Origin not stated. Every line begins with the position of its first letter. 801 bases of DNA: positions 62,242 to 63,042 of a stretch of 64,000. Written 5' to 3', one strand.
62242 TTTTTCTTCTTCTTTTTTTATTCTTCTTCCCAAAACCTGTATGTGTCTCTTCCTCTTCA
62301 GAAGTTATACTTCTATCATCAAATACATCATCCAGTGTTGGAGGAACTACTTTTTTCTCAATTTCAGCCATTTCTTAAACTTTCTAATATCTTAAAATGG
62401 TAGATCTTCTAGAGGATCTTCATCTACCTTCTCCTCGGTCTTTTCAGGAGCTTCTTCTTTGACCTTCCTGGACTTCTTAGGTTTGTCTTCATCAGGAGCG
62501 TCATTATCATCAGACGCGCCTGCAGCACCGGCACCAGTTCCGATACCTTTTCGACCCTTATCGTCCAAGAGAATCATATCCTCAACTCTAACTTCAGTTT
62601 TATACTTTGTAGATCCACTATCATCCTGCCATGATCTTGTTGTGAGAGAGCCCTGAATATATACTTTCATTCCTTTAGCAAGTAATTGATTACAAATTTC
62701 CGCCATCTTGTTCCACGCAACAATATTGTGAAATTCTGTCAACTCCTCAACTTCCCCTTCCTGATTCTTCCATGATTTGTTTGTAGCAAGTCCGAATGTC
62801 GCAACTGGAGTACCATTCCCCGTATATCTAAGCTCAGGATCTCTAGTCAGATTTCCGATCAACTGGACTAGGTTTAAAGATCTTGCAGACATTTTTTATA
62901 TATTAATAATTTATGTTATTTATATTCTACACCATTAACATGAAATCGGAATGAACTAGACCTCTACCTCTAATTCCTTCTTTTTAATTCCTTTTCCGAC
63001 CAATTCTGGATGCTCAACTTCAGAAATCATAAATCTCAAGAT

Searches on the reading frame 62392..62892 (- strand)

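Call 74: search_protein_families(library=pfam, proteins=[window:62392-62892:-], max_evalue=0.00001)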
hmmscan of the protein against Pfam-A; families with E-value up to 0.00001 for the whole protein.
window:62392-62892:- (166 aa): 1 family
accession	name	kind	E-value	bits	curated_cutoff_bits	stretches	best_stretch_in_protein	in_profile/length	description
PF00436.31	SSB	-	2.6e-36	124.3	26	1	7-107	2-102/104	Single-strand binding protein family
